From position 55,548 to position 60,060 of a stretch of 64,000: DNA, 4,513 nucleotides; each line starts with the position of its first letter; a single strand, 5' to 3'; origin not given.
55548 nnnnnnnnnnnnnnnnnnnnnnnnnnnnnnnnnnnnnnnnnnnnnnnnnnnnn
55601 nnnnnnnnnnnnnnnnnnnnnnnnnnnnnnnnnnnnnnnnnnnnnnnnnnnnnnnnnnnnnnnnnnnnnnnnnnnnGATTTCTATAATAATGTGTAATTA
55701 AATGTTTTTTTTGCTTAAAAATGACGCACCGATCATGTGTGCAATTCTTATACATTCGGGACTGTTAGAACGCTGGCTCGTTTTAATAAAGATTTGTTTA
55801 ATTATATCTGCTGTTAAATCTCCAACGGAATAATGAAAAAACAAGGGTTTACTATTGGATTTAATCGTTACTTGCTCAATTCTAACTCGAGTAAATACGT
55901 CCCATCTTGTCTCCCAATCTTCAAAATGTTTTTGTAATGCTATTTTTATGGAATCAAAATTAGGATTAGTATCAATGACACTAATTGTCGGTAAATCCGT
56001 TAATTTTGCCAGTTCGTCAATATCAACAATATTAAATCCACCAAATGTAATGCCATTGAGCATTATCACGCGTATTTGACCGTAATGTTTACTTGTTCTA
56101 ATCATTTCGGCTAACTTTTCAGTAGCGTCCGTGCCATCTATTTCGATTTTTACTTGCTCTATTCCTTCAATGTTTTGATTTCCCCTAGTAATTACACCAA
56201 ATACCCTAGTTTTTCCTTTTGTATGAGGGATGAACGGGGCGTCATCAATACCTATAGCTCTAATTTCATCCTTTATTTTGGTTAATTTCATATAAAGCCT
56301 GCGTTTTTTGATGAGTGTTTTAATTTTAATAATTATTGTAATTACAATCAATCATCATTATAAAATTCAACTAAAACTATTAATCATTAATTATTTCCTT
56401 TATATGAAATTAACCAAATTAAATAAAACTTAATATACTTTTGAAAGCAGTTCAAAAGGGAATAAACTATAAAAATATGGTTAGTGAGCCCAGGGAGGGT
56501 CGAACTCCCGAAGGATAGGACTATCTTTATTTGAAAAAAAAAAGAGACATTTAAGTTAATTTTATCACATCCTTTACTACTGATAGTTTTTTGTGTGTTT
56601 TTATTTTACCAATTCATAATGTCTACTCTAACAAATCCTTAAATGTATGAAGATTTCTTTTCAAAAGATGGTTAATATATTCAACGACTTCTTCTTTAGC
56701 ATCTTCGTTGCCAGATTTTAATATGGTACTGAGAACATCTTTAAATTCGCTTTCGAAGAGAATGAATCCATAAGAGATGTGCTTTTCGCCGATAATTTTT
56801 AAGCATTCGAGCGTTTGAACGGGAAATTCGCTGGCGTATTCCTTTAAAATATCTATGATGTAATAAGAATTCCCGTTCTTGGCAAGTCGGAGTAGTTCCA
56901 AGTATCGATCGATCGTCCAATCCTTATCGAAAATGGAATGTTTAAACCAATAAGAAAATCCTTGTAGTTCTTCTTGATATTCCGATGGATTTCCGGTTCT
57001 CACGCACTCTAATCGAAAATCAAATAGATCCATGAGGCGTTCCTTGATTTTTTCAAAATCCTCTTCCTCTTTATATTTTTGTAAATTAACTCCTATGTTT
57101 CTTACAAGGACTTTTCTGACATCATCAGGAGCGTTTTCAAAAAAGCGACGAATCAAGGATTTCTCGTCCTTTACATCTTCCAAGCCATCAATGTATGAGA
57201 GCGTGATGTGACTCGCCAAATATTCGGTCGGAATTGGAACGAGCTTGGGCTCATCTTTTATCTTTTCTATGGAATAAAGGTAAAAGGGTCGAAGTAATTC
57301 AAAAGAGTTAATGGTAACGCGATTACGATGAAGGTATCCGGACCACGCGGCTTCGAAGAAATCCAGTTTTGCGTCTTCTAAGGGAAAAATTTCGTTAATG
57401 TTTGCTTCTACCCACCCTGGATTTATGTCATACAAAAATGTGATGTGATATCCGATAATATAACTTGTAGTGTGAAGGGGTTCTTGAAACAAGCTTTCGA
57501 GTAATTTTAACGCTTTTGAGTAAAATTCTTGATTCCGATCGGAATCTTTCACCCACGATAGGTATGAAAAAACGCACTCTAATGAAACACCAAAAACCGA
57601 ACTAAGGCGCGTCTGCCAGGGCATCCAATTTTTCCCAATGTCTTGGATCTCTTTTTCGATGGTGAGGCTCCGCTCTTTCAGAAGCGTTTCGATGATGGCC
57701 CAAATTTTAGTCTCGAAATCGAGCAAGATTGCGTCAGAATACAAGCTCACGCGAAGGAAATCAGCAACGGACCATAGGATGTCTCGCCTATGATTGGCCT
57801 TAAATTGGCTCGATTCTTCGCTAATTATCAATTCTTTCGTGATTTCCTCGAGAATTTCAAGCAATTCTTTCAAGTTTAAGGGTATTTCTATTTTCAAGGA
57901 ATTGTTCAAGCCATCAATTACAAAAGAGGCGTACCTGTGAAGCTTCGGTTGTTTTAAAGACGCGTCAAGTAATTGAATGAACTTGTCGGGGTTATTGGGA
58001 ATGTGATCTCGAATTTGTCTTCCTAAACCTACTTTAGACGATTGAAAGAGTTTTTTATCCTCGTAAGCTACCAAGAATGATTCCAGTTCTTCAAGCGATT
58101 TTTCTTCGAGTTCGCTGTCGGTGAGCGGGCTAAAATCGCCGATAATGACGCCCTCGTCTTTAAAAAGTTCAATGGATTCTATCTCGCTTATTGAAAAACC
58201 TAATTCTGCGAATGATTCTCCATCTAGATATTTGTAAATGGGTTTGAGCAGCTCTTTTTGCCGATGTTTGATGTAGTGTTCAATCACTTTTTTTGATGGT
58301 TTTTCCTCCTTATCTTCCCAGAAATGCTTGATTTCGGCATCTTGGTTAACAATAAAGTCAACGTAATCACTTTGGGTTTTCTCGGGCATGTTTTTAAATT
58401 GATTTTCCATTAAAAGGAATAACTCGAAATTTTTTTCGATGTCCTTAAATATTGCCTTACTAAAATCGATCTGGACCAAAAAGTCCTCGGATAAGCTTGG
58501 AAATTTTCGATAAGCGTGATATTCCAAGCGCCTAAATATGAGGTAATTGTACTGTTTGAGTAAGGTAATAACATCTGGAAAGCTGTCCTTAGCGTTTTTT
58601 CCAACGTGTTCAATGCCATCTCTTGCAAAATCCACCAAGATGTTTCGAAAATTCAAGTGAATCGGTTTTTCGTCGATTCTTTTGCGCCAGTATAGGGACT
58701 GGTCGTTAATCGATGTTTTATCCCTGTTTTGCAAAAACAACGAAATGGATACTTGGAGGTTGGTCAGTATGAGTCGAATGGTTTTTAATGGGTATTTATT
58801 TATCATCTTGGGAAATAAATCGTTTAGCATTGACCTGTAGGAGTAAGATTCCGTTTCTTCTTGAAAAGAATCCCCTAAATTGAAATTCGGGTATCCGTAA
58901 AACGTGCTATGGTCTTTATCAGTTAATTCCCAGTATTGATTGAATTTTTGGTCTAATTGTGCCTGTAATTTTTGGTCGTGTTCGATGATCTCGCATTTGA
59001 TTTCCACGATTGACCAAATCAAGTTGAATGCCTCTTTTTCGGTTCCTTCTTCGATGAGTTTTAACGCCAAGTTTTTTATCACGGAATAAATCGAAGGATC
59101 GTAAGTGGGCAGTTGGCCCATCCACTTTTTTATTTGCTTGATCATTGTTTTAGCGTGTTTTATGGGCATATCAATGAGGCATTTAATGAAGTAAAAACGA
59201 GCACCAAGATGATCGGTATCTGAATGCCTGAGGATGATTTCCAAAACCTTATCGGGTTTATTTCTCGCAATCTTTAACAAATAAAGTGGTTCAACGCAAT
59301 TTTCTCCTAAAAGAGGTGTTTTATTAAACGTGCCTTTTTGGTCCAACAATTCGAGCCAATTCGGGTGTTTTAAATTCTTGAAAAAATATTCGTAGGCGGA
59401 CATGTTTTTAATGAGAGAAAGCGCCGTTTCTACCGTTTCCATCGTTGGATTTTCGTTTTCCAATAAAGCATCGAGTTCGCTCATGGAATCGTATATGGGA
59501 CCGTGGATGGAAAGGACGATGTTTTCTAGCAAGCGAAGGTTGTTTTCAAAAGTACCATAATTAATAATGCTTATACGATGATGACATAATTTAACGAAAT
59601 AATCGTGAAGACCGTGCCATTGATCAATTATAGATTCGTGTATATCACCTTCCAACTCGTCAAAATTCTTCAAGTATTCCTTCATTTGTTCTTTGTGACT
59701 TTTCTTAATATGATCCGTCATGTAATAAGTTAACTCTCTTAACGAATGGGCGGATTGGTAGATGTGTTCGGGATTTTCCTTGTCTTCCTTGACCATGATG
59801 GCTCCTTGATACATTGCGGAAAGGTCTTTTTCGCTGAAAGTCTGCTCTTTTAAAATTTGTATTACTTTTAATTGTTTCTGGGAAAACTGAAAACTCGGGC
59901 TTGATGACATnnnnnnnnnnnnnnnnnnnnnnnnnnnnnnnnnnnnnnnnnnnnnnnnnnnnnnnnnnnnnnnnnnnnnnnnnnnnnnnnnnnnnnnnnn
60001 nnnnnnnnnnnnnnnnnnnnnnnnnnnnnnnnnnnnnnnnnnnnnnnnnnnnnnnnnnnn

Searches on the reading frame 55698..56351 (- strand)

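Call 41: search_protein_families(library=ncbifam, proteins=[window:55698-56351:-], max_evalue=0.01)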
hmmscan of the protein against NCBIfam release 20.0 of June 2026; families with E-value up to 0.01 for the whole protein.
window:55698-56351:- (217 aa): 2 families
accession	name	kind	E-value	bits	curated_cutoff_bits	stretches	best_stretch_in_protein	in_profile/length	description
NF001977.0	PRK00766.1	equivalog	2e-56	190.4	235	1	23-210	3-185/195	hypothetical protein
NF052283.1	EndoDuHalo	equivalog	2.3e-16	60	200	1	27-208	2-177/186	endonuclease dU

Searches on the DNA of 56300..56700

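Call 55: search_rna_families(source=window, start=56300, end=56700, threshold=evalue, max_evalue=10, show_alignments=2)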
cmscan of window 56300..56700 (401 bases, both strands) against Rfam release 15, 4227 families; matches with E-value up to 10: 5.
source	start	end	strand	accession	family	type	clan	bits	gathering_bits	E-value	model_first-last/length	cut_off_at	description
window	56617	56693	+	RF02304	TtnuCD29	Gene; snRNA; snoRNA; CD-box;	-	18.2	90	4.2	1-78/78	no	Tetrahymena snoRNA TtnuCD29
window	56419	56454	+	RF01363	CRISPR-DR50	Gene; CRISPR;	-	17.8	47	5.2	5-42/46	no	CRISPR RNA direct repeat element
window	56425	56470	-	RF03605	MIR4221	Gene; miRNA;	-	15.6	100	2.6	1-132/132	no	MIR4221 microRNA precursor family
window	56385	56416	-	RF03084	DUF2815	Gene; sRNA;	-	15.1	41.2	5.2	1-62/62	no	DUF2815 RNA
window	56318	56549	+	RF02546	LSU_trypano_mito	Gene; rRNA;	CL00112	12.7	60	1.8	66-561/561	no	Trypanosomatid mitochondrial large subunit ribosomal RNA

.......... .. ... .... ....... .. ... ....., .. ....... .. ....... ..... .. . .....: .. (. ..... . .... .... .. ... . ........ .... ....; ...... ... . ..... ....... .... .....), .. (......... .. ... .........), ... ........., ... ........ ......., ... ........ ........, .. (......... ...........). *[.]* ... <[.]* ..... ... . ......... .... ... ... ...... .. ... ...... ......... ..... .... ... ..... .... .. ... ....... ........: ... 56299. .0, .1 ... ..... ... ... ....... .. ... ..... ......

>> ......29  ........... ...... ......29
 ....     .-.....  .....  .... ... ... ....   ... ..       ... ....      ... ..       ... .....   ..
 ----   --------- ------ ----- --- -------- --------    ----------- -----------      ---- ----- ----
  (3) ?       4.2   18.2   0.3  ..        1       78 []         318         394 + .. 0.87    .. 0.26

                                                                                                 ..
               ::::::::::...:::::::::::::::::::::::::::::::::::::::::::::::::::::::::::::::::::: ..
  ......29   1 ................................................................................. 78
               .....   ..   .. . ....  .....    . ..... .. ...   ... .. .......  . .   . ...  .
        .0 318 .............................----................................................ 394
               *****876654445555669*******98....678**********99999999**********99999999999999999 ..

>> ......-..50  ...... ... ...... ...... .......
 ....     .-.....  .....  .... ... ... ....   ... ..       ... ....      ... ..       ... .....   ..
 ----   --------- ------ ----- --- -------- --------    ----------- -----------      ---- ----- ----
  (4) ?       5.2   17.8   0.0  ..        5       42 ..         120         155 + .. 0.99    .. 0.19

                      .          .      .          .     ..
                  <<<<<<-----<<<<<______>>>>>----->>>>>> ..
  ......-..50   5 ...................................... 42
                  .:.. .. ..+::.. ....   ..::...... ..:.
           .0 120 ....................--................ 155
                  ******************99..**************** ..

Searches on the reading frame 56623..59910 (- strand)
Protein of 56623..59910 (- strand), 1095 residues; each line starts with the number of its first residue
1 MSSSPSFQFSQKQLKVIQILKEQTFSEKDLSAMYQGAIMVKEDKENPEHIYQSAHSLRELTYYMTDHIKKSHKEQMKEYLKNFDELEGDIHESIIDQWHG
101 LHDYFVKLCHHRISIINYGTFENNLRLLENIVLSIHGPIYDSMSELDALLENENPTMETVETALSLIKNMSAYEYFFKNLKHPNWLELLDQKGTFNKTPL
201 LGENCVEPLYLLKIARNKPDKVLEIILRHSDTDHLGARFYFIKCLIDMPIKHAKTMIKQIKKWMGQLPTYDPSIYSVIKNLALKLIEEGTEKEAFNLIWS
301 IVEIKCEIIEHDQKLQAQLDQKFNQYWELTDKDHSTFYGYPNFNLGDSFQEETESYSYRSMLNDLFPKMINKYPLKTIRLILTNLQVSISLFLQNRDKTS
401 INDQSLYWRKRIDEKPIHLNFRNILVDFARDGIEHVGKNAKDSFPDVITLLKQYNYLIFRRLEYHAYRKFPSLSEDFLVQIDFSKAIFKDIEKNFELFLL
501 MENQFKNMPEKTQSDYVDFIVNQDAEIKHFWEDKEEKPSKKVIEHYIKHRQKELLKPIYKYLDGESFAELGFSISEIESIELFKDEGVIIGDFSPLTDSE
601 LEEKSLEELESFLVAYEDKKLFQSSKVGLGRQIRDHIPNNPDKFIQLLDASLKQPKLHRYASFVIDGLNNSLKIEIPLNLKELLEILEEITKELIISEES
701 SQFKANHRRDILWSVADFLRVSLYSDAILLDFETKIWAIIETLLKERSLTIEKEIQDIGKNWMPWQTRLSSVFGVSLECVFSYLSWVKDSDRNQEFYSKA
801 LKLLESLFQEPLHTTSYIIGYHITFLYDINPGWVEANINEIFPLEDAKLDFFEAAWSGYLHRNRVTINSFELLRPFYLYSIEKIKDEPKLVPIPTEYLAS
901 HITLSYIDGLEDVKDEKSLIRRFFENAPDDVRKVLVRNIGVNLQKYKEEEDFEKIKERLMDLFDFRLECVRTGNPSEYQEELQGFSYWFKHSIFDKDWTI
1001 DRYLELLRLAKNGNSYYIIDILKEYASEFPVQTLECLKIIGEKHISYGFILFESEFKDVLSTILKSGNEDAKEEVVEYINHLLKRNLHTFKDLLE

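Call 8: search_protein_families(library=pfam, proteins=[window:56623-59910:-], max_evalue=0.1)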
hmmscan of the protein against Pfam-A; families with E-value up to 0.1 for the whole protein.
window:56623-59910:- (1095 aa): 1 family
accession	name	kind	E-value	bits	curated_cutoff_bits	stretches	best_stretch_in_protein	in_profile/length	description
PF18165.6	pP_pnuc_1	-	0.04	14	26.3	0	25-64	4-42/133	Predicted pPIWI-associating nuclease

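Call 41: search_protein_families(library=ncbifam, proteins=[window:56623-59910:-], max_evalue=0.01)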
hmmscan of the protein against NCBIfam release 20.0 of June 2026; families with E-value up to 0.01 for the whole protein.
window:56623-59910:- (1095 aa): 0 families

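Call 81: search_protein_families(library=padloc, proteins=[window:56623-59910:-], max_evalue=0.01)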
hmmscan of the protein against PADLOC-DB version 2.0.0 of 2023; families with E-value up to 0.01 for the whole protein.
window:56623-59910:- (1095 aa): 1 family
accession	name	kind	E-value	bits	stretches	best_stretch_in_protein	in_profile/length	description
PDLC04166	Dsr1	-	3.2e-38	129.2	1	138-1033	289-1165/1227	-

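Call 82: search_protein_families(library=phrogs, proteins=[window:56623-59910:-], max_evalue=0.01)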
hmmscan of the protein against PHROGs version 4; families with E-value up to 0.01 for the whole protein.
window:56623-59910:- (1095 aa): 0 families
